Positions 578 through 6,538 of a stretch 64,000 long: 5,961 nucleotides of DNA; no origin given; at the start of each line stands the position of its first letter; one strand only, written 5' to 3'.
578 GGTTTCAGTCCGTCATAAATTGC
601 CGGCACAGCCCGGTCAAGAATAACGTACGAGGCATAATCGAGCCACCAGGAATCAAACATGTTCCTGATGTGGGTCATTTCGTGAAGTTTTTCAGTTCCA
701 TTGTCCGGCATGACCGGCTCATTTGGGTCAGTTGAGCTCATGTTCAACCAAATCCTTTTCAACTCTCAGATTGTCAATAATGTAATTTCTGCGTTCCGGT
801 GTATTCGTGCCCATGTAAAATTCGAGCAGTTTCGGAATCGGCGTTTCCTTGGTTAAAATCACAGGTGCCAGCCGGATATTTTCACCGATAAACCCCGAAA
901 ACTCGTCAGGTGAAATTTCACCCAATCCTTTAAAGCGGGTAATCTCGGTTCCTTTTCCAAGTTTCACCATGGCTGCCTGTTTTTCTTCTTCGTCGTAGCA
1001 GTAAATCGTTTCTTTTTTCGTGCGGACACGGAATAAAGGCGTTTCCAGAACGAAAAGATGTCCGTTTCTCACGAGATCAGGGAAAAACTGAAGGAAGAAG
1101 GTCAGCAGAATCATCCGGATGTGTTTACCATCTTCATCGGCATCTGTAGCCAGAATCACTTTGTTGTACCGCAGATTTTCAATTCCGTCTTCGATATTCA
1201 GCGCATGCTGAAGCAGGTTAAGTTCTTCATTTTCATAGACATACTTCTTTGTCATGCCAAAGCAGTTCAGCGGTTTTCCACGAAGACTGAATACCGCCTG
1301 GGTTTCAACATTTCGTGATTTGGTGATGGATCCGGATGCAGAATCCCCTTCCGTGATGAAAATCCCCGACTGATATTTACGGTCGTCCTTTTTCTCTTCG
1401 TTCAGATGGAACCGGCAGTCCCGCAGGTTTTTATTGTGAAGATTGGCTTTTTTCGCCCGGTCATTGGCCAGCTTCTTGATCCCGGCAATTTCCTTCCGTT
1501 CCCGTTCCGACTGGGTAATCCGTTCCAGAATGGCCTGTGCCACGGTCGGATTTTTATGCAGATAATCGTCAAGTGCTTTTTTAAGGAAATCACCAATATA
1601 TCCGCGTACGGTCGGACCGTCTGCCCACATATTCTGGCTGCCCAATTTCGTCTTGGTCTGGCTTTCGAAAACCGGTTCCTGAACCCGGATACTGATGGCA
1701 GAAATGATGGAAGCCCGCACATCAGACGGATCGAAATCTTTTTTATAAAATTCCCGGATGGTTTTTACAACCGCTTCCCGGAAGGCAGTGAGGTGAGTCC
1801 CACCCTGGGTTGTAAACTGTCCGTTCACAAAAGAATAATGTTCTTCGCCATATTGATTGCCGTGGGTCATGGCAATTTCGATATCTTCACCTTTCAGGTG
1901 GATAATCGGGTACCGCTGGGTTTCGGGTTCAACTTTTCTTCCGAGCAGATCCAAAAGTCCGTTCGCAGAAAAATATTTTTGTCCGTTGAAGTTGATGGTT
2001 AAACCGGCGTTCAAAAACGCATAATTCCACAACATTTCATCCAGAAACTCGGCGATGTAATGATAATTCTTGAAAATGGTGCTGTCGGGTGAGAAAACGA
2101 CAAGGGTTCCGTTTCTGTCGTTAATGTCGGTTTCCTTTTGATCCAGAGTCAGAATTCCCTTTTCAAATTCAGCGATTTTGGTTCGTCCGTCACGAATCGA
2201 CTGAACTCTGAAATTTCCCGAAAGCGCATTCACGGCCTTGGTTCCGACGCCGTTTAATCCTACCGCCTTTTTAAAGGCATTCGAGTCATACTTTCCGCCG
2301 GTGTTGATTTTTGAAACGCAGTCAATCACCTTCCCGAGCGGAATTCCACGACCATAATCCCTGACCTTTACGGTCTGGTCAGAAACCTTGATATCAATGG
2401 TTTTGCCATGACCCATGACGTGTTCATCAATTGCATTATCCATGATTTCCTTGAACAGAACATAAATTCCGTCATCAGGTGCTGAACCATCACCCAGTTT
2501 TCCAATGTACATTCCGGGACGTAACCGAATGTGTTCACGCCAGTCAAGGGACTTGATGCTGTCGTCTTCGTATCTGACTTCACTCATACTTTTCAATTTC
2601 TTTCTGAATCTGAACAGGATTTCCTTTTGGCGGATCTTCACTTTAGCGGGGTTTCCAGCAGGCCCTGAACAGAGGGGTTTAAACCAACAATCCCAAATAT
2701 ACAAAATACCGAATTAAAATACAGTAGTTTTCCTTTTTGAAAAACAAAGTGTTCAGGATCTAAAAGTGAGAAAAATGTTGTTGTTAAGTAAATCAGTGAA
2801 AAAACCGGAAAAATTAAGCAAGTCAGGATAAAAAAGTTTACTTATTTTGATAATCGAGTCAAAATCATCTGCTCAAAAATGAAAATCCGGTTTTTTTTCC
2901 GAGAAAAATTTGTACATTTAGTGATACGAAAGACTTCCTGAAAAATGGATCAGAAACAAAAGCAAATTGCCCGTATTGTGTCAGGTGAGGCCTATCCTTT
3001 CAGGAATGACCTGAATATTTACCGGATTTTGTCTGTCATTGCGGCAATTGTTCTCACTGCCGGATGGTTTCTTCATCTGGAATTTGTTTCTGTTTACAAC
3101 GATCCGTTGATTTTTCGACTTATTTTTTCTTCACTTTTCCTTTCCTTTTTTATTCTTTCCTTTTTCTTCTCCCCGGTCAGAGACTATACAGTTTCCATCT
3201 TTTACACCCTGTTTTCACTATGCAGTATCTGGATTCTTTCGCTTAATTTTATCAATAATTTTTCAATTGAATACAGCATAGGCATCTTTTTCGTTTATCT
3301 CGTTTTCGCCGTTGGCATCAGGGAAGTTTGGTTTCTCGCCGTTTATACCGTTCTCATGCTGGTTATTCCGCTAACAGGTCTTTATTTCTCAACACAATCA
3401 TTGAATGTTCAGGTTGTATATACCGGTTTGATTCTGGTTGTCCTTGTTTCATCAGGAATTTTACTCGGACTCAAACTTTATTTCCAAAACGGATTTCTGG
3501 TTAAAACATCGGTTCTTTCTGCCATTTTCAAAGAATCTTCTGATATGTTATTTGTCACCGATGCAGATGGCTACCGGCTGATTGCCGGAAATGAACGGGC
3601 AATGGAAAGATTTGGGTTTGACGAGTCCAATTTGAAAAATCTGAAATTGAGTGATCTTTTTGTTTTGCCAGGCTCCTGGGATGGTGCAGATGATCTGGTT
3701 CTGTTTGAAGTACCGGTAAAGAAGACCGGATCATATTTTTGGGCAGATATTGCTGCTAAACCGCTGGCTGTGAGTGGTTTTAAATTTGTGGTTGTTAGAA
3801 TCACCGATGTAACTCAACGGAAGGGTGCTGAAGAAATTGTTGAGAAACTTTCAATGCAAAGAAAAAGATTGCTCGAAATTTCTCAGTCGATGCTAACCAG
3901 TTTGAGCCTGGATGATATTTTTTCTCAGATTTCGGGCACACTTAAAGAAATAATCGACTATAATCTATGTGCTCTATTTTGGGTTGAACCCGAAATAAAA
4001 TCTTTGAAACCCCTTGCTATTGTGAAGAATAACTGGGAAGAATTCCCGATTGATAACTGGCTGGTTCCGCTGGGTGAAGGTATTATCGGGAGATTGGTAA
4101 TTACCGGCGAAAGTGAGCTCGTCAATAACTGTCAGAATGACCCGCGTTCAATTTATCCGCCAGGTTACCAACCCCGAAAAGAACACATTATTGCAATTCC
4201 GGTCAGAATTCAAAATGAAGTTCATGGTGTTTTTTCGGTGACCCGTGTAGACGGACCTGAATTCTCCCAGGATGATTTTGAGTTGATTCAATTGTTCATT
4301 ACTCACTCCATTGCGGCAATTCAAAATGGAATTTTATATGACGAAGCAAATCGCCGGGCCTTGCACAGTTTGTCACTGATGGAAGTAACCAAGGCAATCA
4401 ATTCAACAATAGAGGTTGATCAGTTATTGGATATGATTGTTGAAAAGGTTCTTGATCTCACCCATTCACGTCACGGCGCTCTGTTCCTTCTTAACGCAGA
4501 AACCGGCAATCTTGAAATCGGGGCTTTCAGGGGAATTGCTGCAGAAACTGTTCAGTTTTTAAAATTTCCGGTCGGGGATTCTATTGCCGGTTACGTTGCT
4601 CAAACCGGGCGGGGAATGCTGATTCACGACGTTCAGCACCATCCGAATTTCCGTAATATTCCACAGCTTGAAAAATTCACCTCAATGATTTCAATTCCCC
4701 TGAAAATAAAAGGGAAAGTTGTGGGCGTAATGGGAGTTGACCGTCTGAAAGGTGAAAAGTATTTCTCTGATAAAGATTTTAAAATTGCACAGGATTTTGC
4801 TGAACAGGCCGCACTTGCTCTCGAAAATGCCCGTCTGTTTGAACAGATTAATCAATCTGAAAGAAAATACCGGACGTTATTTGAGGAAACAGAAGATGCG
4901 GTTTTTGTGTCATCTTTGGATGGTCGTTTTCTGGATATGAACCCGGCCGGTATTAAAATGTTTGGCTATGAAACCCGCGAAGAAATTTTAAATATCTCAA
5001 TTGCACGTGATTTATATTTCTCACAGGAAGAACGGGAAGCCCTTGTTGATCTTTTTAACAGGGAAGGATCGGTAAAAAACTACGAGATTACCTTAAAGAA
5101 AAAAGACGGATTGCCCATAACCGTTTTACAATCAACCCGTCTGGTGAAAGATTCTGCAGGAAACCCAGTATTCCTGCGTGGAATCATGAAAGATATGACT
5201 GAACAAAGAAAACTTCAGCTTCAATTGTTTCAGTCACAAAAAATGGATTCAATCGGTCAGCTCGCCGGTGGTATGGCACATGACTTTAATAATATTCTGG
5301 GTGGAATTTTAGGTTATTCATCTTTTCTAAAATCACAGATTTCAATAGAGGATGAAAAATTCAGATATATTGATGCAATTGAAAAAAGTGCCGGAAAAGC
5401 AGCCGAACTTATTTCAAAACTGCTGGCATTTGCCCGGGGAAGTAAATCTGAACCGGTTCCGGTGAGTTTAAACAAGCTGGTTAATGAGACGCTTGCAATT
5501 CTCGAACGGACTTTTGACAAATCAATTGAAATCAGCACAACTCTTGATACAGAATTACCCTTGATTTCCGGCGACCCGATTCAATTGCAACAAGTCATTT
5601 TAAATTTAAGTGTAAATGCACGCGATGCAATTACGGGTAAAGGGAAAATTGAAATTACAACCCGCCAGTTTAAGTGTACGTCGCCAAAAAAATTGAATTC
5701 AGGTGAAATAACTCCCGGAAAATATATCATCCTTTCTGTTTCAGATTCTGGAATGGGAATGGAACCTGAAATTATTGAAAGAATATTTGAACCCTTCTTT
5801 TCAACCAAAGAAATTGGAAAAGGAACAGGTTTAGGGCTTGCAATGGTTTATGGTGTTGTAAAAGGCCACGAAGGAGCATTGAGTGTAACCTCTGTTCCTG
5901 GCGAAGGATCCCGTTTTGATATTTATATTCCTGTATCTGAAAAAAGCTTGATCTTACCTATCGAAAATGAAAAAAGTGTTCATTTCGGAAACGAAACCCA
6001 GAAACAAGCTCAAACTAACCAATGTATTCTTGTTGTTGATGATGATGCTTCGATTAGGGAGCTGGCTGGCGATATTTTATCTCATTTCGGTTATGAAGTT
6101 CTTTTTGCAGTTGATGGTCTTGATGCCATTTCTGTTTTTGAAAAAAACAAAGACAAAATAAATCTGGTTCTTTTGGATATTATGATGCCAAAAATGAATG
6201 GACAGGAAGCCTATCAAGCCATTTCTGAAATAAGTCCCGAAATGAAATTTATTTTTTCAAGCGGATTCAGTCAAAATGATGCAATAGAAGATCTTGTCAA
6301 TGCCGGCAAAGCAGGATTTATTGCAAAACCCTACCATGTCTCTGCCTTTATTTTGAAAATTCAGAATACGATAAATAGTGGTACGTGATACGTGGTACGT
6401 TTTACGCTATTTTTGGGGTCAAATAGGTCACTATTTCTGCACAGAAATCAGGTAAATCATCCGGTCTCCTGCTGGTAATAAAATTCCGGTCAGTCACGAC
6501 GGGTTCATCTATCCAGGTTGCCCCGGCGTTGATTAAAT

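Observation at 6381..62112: Window-wide system of degenerate 7-nt tandem tracts at gene ends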

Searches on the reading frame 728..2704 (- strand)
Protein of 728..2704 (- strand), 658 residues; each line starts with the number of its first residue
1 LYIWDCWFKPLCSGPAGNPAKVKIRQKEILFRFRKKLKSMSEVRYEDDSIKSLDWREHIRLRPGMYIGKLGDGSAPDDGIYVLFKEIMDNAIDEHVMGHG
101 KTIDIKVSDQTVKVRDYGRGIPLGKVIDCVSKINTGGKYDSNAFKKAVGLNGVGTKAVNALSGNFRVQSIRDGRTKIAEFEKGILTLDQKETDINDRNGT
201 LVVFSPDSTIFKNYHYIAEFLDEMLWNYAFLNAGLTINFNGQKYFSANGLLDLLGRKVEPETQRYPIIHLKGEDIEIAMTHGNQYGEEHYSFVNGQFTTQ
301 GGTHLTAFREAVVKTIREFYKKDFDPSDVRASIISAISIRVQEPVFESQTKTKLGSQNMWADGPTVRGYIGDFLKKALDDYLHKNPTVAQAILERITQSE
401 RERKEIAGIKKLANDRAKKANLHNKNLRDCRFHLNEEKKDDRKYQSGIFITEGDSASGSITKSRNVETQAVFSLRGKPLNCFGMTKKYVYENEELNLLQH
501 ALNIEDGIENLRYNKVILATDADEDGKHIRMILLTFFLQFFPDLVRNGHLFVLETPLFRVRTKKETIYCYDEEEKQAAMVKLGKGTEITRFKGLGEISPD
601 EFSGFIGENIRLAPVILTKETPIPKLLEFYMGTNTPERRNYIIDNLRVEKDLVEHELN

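Call 75: search_protein_families(library=pfam, proteins=[window:728-2704:-])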
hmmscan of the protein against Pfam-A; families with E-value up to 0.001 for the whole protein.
window:728-2704:- (658 aa): 4 families
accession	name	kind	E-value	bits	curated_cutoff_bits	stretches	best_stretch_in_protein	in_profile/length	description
PF00204.31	DNA_gyraseB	-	2.4e-30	105.7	27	1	273-405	32-166/173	DNA gyrase B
PF01751.28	Toprim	-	4e-14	53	23.1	1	448-552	2-93/96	Toprim domain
PF02518.31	HATPase_c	-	6.8e-09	36.6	26.4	1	78-177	4-103/111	Histidine kinase-, DNA gyrase B-, and HSP90-like ATPase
PF00986.26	DNA_gyraseB_C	-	3.5e-05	24.3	29.8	1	584-642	2-62/63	DNA gyrase B subunit, carboxyl terminus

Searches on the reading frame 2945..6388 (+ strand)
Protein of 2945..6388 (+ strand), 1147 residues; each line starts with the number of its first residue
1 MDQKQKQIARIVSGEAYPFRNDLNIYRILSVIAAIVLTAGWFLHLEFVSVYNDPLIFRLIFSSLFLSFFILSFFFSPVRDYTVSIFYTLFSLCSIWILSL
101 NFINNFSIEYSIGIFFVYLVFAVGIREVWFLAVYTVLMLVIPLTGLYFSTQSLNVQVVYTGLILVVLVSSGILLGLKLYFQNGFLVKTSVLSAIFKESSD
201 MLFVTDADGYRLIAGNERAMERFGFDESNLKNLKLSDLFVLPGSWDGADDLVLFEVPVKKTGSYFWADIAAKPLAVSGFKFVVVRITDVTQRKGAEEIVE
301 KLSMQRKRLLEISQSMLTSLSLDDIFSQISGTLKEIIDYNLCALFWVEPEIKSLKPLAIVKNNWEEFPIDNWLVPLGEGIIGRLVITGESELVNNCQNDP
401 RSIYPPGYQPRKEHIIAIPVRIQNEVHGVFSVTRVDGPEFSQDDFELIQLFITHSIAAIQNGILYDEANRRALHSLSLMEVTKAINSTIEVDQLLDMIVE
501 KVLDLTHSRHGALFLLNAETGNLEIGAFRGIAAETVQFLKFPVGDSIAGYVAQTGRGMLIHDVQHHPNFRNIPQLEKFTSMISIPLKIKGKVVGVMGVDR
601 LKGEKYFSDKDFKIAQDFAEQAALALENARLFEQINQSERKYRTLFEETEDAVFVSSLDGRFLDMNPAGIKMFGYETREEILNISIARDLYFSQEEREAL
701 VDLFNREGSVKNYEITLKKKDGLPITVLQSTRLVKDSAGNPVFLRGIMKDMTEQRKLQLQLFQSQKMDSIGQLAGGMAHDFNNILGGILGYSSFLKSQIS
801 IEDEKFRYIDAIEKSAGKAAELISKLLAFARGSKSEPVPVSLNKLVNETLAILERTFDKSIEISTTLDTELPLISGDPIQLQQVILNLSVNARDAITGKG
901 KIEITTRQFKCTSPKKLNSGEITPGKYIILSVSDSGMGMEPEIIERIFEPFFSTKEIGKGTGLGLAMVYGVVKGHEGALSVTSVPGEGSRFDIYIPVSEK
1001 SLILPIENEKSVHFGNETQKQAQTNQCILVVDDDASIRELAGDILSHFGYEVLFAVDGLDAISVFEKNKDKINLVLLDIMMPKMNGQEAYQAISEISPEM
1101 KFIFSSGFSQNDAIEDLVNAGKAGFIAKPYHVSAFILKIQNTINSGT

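Call 10: search_protein_families(library=pfam, proteins=[window:2945-6388:+])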
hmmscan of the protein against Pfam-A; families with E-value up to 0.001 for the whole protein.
window:2945-6388:+ (1147 aa): 10 families
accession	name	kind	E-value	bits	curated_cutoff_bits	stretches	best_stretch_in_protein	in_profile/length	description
PF13185.12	GAF_2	-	5.8e-32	111.2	28.6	2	490-627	3-136/136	GAF domain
PF01590.32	GAF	-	7.4e-26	91.7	22.4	2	491-626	2-133/133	GAF domain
PF02518.31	HATPase_c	-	5.3e-22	78.8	26.4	1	876-998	1-110/111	Histidine kinase-, DNA gyrase B-, and HSP90-like ATPase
PF00072.30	Response_reg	-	1.2e-20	74.2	30.2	1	1028-1138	1-109/111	Response regulator receiver domain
PF13426.13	PAS_9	-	1.1e-18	67.8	27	1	651-753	2-103/103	PAS domain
PF13188.13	PAS_8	-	1.1e-14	54.1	21.8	1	641-695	2-55/65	PAS domain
PF13492.12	GAF_3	-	7.1e-14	52.8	27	1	491-628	2-129/129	GAF domain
PF00989.32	PAS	-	4.8e-12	46.3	22.6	1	641-750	2-112/113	PAS fold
PF00512.31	HisKA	-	2.6e-09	37.4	26.9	1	771-831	3-62/66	His Kinase A (phospho-acceptor) domain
PF08448.16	PAS_4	-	2.7e-08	34.4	23.1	0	646-755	1-109/110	PAS fold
